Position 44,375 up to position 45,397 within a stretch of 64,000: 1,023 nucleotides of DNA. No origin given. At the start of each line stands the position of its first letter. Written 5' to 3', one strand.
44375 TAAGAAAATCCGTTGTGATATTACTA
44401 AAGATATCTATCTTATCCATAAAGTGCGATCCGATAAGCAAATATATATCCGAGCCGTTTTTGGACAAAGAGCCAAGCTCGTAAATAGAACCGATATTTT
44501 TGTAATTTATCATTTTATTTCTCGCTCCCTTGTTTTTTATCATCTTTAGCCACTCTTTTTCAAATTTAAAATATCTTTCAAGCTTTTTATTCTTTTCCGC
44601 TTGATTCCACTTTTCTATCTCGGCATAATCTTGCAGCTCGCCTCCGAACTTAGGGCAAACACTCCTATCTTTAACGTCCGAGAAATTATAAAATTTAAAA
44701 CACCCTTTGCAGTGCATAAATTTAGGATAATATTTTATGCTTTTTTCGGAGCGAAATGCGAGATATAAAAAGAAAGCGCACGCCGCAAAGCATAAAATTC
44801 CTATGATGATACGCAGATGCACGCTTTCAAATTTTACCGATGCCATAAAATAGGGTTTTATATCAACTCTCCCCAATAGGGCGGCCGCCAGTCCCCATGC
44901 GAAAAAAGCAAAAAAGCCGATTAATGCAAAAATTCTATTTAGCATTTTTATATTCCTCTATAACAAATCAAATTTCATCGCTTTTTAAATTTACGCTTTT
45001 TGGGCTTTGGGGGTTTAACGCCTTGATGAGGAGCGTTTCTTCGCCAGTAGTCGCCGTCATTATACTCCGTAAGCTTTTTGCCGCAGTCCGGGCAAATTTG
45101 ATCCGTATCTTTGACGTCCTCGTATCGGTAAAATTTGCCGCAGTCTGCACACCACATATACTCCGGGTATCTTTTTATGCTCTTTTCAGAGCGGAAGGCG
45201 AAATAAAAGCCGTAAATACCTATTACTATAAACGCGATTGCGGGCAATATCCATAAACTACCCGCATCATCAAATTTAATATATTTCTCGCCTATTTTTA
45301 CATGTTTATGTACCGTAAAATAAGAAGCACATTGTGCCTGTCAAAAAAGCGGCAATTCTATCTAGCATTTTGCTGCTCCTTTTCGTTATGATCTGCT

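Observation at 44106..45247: Duplicated membrane-anchored zinc-ribbon module: a full 279-aa protein and a truncated 90-aa copy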

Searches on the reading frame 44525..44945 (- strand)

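Call 23: find_related_loci(query=A2, collection=genome_contigs, flank=8000)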
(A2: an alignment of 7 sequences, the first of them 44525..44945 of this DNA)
Query A2 (140 aa) in genome_contigs; peptide patterns used: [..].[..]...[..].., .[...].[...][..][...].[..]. (x = any residue, [..] = any of these).
178 stretches matched a pattern; 75 encode a relative of the query (tblastn E <= 1e-3); 74 distinct loci.
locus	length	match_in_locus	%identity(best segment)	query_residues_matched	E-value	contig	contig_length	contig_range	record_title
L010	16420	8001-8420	92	1-140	7e-83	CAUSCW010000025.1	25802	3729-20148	MAG TPA_asm: uncultured Campylobacter sp. isolate ERR9969218_bin.24_MetaWRAP_v1.3_MAG genome assembly, contig: ERZ216159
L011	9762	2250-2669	91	1-140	3e-82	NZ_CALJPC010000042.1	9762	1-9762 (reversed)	MAG: uncultured Campylobacter sp. isolate ERR589370_bin.63_CONCOCT_v1.1_MAG ERZ772796.2874, whole genome shotgun sequenc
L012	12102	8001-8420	89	1-140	3e-82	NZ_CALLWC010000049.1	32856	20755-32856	MAG: uncultured Campylobacter sp. isolate ERR589518_bin.19_CONCOCT_v1.1_MAG ERZ772850.427, whole genome shotgun sequence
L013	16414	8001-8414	92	1-138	6e-82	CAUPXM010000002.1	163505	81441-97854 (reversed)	MAG TPA_asm: uncultured Campylobacter sp. isolate ERR9968895_bin.22_MetaWRAP_v1.3_MAG genome assembly, contig: ERZ216158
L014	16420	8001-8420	89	1-140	4e-81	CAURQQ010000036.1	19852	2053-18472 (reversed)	MAG TPA_asm: uncultured Campylobacter sp. isolate ERR9969216_bin.5_MetaWRAP_v1.3_MAG genome assembly, contig: ERZ2161579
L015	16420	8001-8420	90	1-140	9e-81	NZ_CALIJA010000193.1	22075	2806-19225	MAG: uncultured Campylobacter sp. isolate ERR589618_bin.40_CONCOCT_v1.1_MAG ERZ773089.670, whole genome shotgun sequence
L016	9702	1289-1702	91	1-138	1e-80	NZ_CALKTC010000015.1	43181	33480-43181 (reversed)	MAG: uncultured Campylobacter sp. isolate ERR589379_bin.70_CONCOCT_v1.1_MAG ERZ772793.182, whole genome shotgun sequence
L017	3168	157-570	90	1-138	3e-81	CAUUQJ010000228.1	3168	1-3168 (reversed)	MAG TPA_asm: uncultured Campylobacter sp. isolate SRR13061492_bin.36_MetaWRAP_v1.3_MAG genome assembly, contig: ERZ21659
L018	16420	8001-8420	89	1-140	2e-80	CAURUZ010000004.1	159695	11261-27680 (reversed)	MAG TPA_asm: uncultured Campylobacter sp. isolate ERR9969224_bin.42_MetaWRAP_v1.3_MAG genome assembly, contig: ERZ216157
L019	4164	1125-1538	88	1-138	1e-80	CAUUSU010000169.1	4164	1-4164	MAG TPA_asm: uncultured Campylobacter sp. isolate SRR23388464_bin.50_MetaWRAP_v1.3_MAG genome assembly, contig: ERZ21659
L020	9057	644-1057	91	1-138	4e-80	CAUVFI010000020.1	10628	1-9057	MAG TPA_asm: uncultured Campylobacter sp. isolate SRR23388439_bin.24_MetaWRAP_v1.3_MAG genome assembly, contig: ERZ21659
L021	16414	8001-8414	89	1-138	7e-80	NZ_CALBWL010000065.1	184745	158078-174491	MAG: uncultured Campylobacter sp. isolate ERR589653_bin.12_CONCOCT_v1.1_MAG ERZ773052.6, whole genome shotgun sequence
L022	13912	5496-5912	86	1-139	6e-80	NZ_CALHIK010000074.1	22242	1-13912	MAG: uncultured Campylobacter sp. isolate ERR589462_bin.17_CONCOCT_v1.1_MAG ERZ772917.717, whole genome shotgun sequence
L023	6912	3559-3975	89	1-139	8e-80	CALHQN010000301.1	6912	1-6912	MAG TPA_asm: uncultured Campylobacter sp. isolate ERR589614_bin.34_CONCOCT_v1.1_MAG genome assembly, contig: ERZ773077.5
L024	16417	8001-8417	88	1-139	1e-79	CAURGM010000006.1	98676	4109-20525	MAG TPA_asm: uncultured Campylobacter sp. isolate ERR9969086_bin.23_MetaWRAP_v1.3_MAG genome assembly, contig: ERZ216157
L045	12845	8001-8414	87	1-138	5e-76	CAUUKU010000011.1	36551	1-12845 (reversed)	MAG TPA_asm: uncultured Campylobacter sp. isolate SRR17738099_bin.1_MetaWRAP_v1.3_MAG genome assembly, contig: ERZ142116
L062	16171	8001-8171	91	84-140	7e-30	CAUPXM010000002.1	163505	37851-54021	MAG TPA_asm: uncultured Campylobacter sp. isolate ERR9968895_bin.22_MetaWRAP_v1.3_MAG genome assembly, contig: ERZ216158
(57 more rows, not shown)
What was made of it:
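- Tried and rejected: A 7-sequence alignment worked (call 23).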

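Call 42: search_protein_families(library=pfam, proteins=[L062:8606-9133:+, L062:8185-8592:+, L013:7564-7968:+, L010:8001-8432:+, L022:6041-6409:+, L022:6531-7259:+, L024:8932-9261:+, L045:8823-10652:+], max_evalue=1)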
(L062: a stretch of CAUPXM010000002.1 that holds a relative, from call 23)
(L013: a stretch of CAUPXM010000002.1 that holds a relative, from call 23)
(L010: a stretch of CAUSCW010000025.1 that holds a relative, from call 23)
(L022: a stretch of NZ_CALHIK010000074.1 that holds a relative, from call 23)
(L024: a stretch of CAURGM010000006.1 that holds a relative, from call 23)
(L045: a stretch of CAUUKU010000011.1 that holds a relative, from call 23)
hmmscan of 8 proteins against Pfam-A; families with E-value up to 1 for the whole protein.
L062:8606-9133:+ (175 aa): 4 families
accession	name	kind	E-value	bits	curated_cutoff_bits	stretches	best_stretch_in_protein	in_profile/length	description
PF09204.15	Colicin_immun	-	0.0021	19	22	1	8-86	6-84/88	Bacterial self-protective colicin-like immunity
PF12677.13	DUF3797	-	0.013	15.8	25.1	1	116-131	7-22/48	Domain of unknown function (DUF3797)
PF13453.11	Zn_ribbon_TFIIB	-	0.13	12.1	22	1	124-140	1-17/41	Transcription factor zinc-finger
PF15390.12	WDCP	-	0.19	10.4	25.3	1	78-159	578-660/694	WD repeat and coiled-coil-containing protein family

L062:8185-8592:+ (135 aa): 1 family
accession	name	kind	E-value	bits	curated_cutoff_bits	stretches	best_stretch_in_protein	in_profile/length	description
PF18151.6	DUF5601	-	0.064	13.8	23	1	80-111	12-43/65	Domain of unknown function (DUF5601)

L013:7564-7968:+ (134 aa): 23 families
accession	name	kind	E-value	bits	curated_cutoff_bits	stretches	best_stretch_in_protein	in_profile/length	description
PF01485.27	IBR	-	5.2e-05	23.7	24.3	1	60-102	4-50/65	IBR domain, a half RING-finger domain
PF01155.25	HypA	-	0.00012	22.4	28.9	1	66-110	62-103/112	Hydrogenase/urease nickel incorporation, metallochaperone, hypA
PF08271.17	Zn_Ribbon_TF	-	0.0011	18.9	29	1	77-105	3-31/43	TFIIB zinc-binding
PF14369.11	Zn_ribbon_19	-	0.0046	17.5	30.8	1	75-101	3-29/35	zinc-ribbon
PF09723.15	Zn_ribbon_8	-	0.016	15.6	34.4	1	77-103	8-37/41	Zinc ribbon domain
PF17032.10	Zn_ribbon_15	-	0.028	15.7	28.9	1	68-105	31-64/73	zinc-ribbon family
PF18912.6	DZR_2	-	0.032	14.5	27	1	72-105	7-33/56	Double zinc ribbon domain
PF23458.2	DUF7130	-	0.034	14.5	35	1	73-103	51-80/89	Domain of unknown function (DUF7130)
PF13248.11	Zn_ribbon_3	-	0.04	13.9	27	1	92-103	15-26/26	zinc-ribbon domain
PF07191.17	Zn_ribbon_6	-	0.044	14.2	25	1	69-105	11-41/67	Double zinc ribbon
PF14149.11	YhfH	-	0.049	13.9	27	0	96-107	16-27/37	YhfH-like protein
PF13408.12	Zn_ribbon_recom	-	0.071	13.9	25.3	0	75-119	6-34/58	Recombinase zinc beta ribbon domain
PF05191.20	ADK_lid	-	0.082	13.2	26.6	1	77-104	4-32/36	Adenylate kinase, active site lid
PF20130.4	DUF6520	-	0.1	13.4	25.4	1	44-105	7-66/83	Family of unknown function (DUF6520)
PF14690.11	Zn_ribbon_ISL3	-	0.13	13.1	25.5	1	95-114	4-22/47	zinc-finger of transposase IS204/IS1001/IS1096/IS1165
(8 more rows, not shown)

L010:8001-8432:+ (143 aa): 3 families
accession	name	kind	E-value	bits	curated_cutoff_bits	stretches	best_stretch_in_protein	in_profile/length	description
PF08772.16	Zn_ribbon_NOB1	-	0.017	15.7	24.9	1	76-102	8-31/72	Nin one binding (NOB1) Zn-ribbon like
PF01155.25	HypA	-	0.1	13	28.9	1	67-103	61-95/112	Hydrogenase/urease nickel incorporation, metallochaperone, hypA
PF13453.11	Zn_ribbon_TFIIB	-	0.12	12.2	22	1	79-114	5-39/41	Transcription factor zinc-finger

L022:6041-6409:+ (122 aa): 0 families

L022:6531-7259:+ (242 aa): 1 family
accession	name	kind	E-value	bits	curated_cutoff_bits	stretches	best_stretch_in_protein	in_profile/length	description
PF24731.1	DUF7683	-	2.6e-09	37.7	27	2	88-130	12-55/73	Domain of unknown function (DUF7683)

L024:8932-9261:+ (109 aa): 0 families

L045:8823-10652:+ (609 aa): 4 families
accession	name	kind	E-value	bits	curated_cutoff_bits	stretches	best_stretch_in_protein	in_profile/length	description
PF03865.19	ShlB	-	1.9e-72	244.8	22.7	1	253-572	1-311/311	Haemolysin secretion/activation protein ShlB/FhaC/HecB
PF17287.7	POTRA_3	-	9.3e-10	38.3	27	1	191-248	1-56/56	POTRA domain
PF08479.16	POTRA_2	-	3.9e-09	36.7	24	1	137-190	23-76/76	POTRA domain, ShlB-type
PF07244.20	POTRA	-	0.11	13.7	21.3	0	134-173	20-61/79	Surface antigen variable number repeat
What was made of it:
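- On Colicin_immun (PF09204): The intact p175 from L062 scores 19 bits against a 22-bit cutoff, though it covers profile positions 6-84 of 88 (call 42).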

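Call 43: predict_structure(alignment_id=A1)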
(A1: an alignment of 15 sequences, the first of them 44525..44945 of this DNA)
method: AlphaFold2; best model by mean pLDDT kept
length: 140 residues; sequences in the alignment: 15
mean_pLDDT: 79.3   pTM: 0.38
mean pLDDT of the five models: 79.3, 78.0, 77.0, 76.3, 75.3
residues with pLDDT >= 90: 18; 70-90: 97; 50-70: 23; < 50: 2
segments of 3 or more residues with pLDDT < 50: none
pLDDT, mean of each block of 10 residues (from residue 1): 81 83 68 58 80 86 66 78 83 77 83 88 92 88
secondary structure, 60 per line:
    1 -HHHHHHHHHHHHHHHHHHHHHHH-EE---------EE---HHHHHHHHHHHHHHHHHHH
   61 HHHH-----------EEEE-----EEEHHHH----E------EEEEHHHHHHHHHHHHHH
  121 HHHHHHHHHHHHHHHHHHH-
elements in order: H2-24 H42-64 E76-79 E85-87 H88-91 E103-106 H107-139
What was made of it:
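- AF2 pLDDT is 79 with the expected topology (call 43).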

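Call 48: fold_search(model_id=the predicted structure, library=pdb)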
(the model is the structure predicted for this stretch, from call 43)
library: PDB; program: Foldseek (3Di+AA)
matches with E <= 10: 56; with E <= 0.001: 0
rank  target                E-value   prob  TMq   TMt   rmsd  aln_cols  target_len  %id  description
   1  5ojn                  5.9e-01  0.93  0.21  0.11   1.7        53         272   19  Sirtuin 4 from Xenopus tropicalis in complex with thioacetyl-ADP-ribose (released 2017-11-29)
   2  6bd4                  8.2e-01  0.18  0.19  0.08   8.5        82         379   26  Crystal structure of human apo-Frizzled4 receptor (released 2018-08-22)
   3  6gpx_A                9.4e-01  0.08  0.16  0.08  12.3       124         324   14  CRYSTAL STRUCTURE OF CCR2A IN COMPLEX WITH MK-0812 (released 2019-01-02)
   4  5gpy_A                1.5e+00  0.15  0.21  0.17  13.7        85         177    9  Crystal structure of the human TFIIE complex (released 2016-11-02)
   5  6iiv                  2.0e+00  0.10  0.17  0.06  12.1        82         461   21  Crystal structure of the human thromboxane A2 receptor bound to daltroban (released 2018-12-19)
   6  7sus                  2.0e+00  0.07  0.19  0.09  10.3       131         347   16  Crystal structure of Apelin receptor in complex with small molecule (released 2022-07-27)
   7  1vd4_MODEL_1_A        2.2e+00  0.20  0.18  0.37   5.4        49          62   10  Solution structure of the zinc finger domain of TFIIE alpha (released 2004-10-05)
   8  1q17_B                2.3e+00  0.54  0.20  0.10   2.5        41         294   24  Structure of the yeast Hst2 protein deacetylase in ternary complex with 2'-O-acetyl ADP ribose and histone peptide (released 2003-11-18)
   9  9fj2_E                2.5e+00  0.12  0.20  0.16  13.5        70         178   13  Rubrerythrin from Clostridium difficile P28 (released 2025-06-11)
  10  9fj2_A                2.6e+00  0.10  0.28  0.23  11.3       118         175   13  Rubrerythrin from Clostridium difficile P28 (released 2025-06-11)
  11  6vq6_f                2.8e+00  0.51  0.34  0.55   5.4        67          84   16  Mammalian V-ATPase from rat brain - composite model of rotational state 1 bound to ADP and SidK (built from focused re (released 2020-03-18)
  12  9i2f_A                3.2e+00  0.10  0.21  0.07   6.7        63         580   10  Cryo-EM structure of retron Eco2 (Ec67) (released 2026-02-04)
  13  7o4l_W                3.2e+00  0.08  0.23  0.11  14.9       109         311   12  Yeast TFIIH in the expanded state within the pre-initiation complex (released 2021-06-16)
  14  7o4i_W                3.4e+00  0.07  0.22  0.11  15.2       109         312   15  Yeast RNA polymerase II transcription pre-initiation complex with initial transcription bubble (released 2021-06-16)
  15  9fj2_C                3.6e+00  0.08  0.18  0.15  13.7        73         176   12  Rubrerythrin from Clostridium difficile P28 (released 2025-06-11)
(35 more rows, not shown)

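Call 77: search_solved_structures(query=L062:8606-9133:+, max_evalue=1)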
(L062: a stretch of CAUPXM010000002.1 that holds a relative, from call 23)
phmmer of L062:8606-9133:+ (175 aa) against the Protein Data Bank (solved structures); distinct sequences matched with E-value up to 1: 5.
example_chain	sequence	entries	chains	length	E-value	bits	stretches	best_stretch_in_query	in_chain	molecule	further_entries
2wvi_A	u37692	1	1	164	0.17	15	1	3-92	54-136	MITOTIC CHECKPOINT SERINE/THREONINE-PROTEIN KINASE BUB1 BETA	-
3si5_A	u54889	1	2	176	0.2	14.8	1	3-92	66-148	Mitotic checkpoint serine/threonine-protein kinase BUB1 beta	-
6t17_A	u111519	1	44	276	0.26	14.4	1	76-135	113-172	Flagellin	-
8eb5_A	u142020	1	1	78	0.44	13.7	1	118-149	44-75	Hermes transposase BED domain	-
5lcw_S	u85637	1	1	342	0.7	13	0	3-92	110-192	Mitotic checkpoint serine/threonine-protein kinase BUB1 beta,Mitotic checkpoint serine/thr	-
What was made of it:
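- On Colicin_immun (PF09204): No PDB sequence match (call 77).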

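Call 79: search_solved_structures(query=A1, max_evalue=1)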
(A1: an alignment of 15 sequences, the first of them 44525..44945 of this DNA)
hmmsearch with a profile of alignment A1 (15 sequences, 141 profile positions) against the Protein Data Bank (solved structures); distinct sequences matched with E-value up to 1: 11.
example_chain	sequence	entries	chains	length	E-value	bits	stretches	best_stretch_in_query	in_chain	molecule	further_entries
1mey_C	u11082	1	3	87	0.0023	21.1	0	93-120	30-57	CONSENSUS ZINC FINGER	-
2i13_A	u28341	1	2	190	0.0046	20.2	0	90-120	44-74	Aart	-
8c01_o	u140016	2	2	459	0.033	17.4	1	63-104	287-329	20S-pre-rRNA D-site endonuclease NOB1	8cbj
6knb_B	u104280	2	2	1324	0.08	16.1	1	78-112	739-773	DNA polymerase D DP2 (DNA polymerase II large) subunit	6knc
5g3z_A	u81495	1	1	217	0.36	14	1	79-115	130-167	ADENYLATE KINSE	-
1gl9_B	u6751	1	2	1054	0.52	13.5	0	73-109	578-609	REVERSE GYRASE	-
8yoz_A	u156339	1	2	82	0.57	13.4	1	96-136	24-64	Transcription factor zinc-finger domain-containing protein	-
9om7_F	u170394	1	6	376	0.77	13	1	8-63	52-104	SAVED domain-containing protein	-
4qbi_A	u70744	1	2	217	0.95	12.6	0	79-119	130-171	Adenylate kinase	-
4qbh_A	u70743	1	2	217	0.97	12.6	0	79-119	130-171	Adenylate kinase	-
1l8d_A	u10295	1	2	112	0.99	12.6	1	90-122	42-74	DNA double-strand break repair rad50 ATPase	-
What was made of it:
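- Tried and rejected: The PDB sequence profile search found only zinc-finger noise (call 79).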

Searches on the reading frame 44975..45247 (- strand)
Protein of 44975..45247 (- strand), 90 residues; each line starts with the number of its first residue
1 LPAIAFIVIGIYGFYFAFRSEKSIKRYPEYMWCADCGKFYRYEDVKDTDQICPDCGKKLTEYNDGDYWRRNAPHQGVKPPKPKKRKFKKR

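Call 5: search_protein_families(library=pfam, proteins=[window:44975-45247:-], max_evalue=1)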
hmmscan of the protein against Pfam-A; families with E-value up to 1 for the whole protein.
window:44975-45247:- (90 aa): 30 families (the best 25 are shown)
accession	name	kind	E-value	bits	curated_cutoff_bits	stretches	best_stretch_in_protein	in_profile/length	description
PF01485.27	IBR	-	3.5e-05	24.2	24.3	1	16-58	4-50/65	IBR domain, a half RING-finger domain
PF01155.25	HypA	-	6e-05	23.5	28.9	1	22-66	62-103/112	Hydrogenase/urease nickel incorporation, metallochaperone, hypA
PF14369.11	Zn_ribbon_19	-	0.00079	20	30.8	1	31-57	3-29/35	zinc-ribbon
PF08271.17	Zn_Ribbon_TF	-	0.0013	18.7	29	1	33-61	3-31/43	TFIIB zinc-binding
PF09723.15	Zn_ribbon_8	-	0.0035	17.8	34.4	1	33-59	8-37/41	Zinc ribbon domain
PF13248.11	Zn_ribbon_3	-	0.0045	16.9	27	1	45-59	12-26/26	zinc-ribbon domain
PF10601.15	zf-LITAF-like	-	0.0075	16.8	23.8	1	39-62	46-69/70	LITAF-like zinc ribbon domain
PF23458.2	DUF7130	-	0.011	16.1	35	1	29-59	51-80/89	Domain of unknown function (DUF7130)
PF13408.12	Zn_ribbon_recom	-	0.013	16.3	25.3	0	31-42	6-17/58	Recombinase zinc beta ribbon domain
PF17032.10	Zn_ribbon_15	-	0.014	16.6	28.9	1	24-61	31-64/73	zinc-ribbon family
PF14149.11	YhfH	-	0.016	15.4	27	1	52-63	16-27/37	YhfH-like protein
PF18912.6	DZR_2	-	0.018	15.3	27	1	27-61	6-33/56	Double zinc ribbon domain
PF07191.17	Zn_ribbon_6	-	0.021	15.3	25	1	25-61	11-41/67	Double zinc ribbon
PF14018.11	DUF4234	-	0.026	15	25.3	1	6-25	50-69/70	Domain of unknown function (DUF4234)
PF14690.11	Zn_ribbon_ISL3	-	0.046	14.6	25.5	1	51-70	4-22/47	zinc-finger of transposase IS204/IS1001/IS1096/IS1165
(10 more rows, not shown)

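Call 7: search_protein_families(library=ncbifam, proteins=[window:44975-45247:-], max_evalue=0.1)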
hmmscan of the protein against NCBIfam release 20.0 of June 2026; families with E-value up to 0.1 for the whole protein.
window:44975-45247:- (90 aa): 16 families
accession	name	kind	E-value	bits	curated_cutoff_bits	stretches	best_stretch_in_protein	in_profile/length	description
NF004910.0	PRK06266.1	equivalog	0.00012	21.3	180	1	30-64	124-158/185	transcription initiation factor E subunit alpha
NF047912.1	ECs_2282_CxxC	subfamily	0.00044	20.1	37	0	31-47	28-44/60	ECs_2282 family putative zinc-binding protein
NF001383.0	PRK00279.2-1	equivalog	0.0013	18.5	225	1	6-66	99-160/212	adenylate kinase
TIGR02605.1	CxxC_CxxC_SSSS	subfamily_domain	0.0024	17.9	31.3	1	33-58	8-35/52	FmdB family zinc ribbon protein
NF041259.1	mono_DmmA_fam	domain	0.0026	18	60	1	29-76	50-95/101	dimethylamine monooxygenase subunit DmmA family protein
TIGR00373.1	TIGR00373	equivalog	0.0085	15.6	149.5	1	30-63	109-142/162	transcription factor E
NF009146.0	PRK12496.1-3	equivalog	0.009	15.7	268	1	22-59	113-148/162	hypothetical protein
NF041913.1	HVO_2142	equivalog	0.019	14.8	90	0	49-59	11-21/48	HVO_2142 family zinc finger protein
TIGR00100.1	hypA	equivalog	0.022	14.8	88.1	1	23-66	63-104/116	hydrogenase maturation nickel metallochaperone HypA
NF001380.0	PRK00279.1-2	equivalog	0.022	14.2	251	1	19-64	116-162/216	adenylate kinase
NF033497.1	rubre_like_arch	subfamily_domain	0.032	14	32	0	33-58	3-25/34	rubrerythrin-like domain-containing protein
NF041912.1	HVO_0758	equivalog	0.037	13.9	70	1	30-59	20-52/55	HVO_0758 family zinc finger protein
NF003331.0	PRK04338.1-7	equivalog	0.037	12.8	560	1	19-62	231-272/376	tRNA (guanine(26)-N(2))-dimethyltransferase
NF011103.0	PRK14530.1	equivalog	0.039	13.5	294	1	20-64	116-161/215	adenylate kinase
NF053663.1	RPWMISH_prot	domain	0.048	14.4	120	1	32-58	7-35/115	RPWMISH domain-containing protein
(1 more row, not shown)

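Call 15: search_protein_families(library=padloc, proteins=[window:44975-45247:-], max_evalue=0.1)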
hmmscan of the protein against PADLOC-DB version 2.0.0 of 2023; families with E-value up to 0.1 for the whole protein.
window:44975-45247:- (90 aa): 2 families
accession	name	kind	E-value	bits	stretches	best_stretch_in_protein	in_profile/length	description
PDLC02580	DrmB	-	0.0015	15.5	1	29-60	66-95/459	DrmB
PDLC00037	DruE3|DruE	-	0.055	9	1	27-63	1371-1407/2055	SNF2 family N-terminal domain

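Call 16: search_protein_families(library=phrogs, proteins=[window:44975-45247:-], max_evalue=0.1)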
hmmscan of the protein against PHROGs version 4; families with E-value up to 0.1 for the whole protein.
window:44975-45247:- (90 aa): 15 families
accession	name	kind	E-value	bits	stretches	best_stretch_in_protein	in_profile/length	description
phrog_18378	-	unknown function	0.0022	19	1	32-60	9-38/64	-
phrog_30999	-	unknown function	0.0078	17.2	1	27-61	45-79/108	-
phrog_6739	-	unknown function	0.0087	17.4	1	20-65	112-156/158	-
phrog_26488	-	unknown function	0.013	16.7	1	30-62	21-56/104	-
phrog_4852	-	unknown function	0.013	16.2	1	29-63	12-43/194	-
phrog_18748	-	unknown function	0.021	16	0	16-38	58-79/88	-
phrog_8344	-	unknown function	0.021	15.7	1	23-69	38-81/127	-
phrog_9188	-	unknown function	0.024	15.9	1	31-60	39-65/70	-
phrog_10675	-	unknown function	0.041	15.1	0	45-63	1-19/98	-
phrog_1494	-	unknown function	0.043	14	1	50-71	200-221/226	-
phrog_10714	-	unknown function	0.046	14.9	1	22-61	62-101/109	-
phrog_6586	-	unknown function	0.06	14.2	1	31-62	4-30/129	-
phrog_9089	-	unknown function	0.068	14.6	0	25-49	49-73/77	-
phrog_16186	-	unknown function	0.073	14.1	0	48-65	5-22/50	-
phrog_3126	-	unknown function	0.09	13.9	0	37-67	43-74/105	-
